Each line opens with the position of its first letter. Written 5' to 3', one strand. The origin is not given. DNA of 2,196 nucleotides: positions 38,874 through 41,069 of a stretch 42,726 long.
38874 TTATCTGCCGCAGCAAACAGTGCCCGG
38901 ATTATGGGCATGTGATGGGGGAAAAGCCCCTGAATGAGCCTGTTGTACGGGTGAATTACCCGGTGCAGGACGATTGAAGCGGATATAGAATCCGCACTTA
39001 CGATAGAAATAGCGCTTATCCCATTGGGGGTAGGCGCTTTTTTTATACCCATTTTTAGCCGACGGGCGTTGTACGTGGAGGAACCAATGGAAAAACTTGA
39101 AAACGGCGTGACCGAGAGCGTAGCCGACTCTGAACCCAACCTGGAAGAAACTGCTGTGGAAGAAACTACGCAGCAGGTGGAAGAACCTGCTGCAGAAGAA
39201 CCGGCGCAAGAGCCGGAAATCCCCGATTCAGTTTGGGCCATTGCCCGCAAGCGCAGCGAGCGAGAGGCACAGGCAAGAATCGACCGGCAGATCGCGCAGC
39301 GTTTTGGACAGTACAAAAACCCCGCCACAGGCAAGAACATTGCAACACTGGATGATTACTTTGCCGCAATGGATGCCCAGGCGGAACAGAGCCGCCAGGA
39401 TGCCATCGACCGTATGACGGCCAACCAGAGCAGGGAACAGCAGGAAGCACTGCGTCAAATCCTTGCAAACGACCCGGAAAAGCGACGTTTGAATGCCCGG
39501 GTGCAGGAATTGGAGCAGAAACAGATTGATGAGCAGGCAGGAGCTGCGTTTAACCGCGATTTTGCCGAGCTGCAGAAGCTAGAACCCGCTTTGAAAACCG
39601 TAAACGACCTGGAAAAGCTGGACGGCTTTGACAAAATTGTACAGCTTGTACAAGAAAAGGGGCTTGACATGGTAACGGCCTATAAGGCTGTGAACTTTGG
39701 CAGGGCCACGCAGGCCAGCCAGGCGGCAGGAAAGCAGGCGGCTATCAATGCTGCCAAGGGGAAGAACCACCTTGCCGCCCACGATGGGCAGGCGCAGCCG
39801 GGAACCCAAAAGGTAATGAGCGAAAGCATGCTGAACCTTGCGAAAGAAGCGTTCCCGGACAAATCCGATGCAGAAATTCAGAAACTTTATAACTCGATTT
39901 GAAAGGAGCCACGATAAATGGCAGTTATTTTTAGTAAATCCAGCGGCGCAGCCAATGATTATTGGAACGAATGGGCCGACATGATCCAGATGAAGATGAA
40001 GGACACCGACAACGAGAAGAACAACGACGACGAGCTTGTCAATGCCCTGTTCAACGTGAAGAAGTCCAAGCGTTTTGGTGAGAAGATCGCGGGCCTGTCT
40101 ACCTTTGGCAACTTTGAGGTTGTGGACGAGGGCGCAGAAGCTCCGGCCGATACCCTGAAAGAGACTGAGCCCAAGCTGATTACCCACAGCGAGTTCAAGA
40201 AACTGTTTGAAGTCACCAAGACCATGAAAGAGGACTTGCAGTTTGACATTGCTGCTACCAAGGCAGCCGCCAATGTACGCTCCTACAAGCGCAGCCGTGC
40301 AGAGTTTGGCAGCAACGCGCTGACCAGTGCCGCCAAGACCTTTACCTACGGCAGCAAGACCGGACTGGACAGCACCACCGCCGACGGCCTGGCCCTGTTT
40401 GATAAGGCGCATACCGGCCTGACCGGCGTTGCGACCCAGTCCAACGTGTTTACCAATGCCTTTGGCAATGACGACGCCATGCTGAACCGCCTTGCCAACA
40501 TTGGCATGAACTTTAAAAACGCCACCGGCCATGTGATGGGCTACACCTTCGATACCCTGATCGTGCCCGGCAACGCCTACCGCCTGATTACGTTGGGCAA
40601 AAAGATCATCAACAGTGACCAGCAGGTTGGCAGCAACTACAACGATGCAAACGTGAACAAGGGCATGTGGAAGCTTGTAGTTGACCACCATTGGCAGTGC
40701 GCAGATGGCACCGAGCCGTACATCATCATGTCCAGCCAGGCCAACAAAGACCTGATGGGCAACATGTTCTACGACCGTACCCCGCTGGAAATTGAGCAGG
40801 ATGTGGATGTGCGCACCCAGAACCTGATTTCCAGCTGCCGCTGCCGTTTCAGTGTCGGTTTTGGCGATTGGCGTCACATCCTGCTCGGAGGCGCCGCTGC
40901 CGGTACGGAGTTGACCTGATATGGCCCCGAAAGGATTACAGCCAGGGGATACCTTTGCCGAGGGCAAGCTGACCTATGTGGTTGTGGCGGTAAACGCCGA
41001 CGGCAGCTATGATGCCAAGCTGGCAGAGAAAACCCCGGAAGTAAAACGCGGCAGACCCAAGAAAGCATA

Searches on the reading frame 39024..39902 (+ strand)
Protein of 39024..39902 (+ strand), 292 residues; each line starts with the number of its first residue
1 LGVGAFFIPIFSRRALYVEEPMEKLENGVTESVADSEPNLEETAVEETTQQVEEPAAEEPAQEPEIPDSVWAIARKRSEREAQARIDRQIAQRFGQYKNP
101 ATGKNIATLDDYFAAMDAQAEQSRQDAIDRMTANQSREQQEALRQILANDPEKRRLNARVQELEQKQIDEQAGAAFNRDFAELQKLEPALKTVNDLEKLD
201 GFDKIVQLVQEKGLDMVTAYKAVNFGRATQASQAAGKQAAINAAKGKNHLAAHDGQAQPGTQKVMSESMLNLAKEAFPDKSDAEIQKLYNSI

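Call 12: search_protein_families(library=phrogs, proteins=[window:39024-39902:+], max_evalue=0.001)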
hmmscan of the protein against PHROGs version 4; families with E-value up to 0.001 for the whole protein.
window:39024-39902:+ (292 aa): 1 family
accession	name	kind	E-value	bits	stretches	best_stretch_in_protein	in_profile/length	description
phrog_35275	-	unknown function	2.8e-19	70.6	1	45-290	87-327/336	-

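Call 13: search_protein_families(library=pfam, proteins=[window:39024-39902:+], max_evalue=0.001)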
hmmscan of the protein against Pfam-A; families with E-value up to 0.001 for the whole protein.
window:39024-39902:+ (292 aa): 0 families

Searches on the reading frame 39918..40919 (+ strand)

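Call 12: search_protein_families(library=phrogs, proteins=[window:39918-40919:+], max_evalue=0.001)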
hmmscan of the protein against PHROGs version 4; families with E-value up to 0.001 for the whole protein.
window:39918-40919:+ (333 aa): 1 family
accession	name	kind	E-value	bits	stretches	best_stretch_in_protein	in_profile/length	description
phrog_371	-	head and packaging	1.3e-11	45.3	1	35-328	25-235/303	major head protein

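Call 13: search_protein_families(library=pfam, proteins=[window:39918-40919:+], max_evalue=0.001)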
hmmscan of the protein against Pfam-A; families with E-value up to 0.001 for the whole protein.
window:39918-40919:+ (333 aa): 0 families
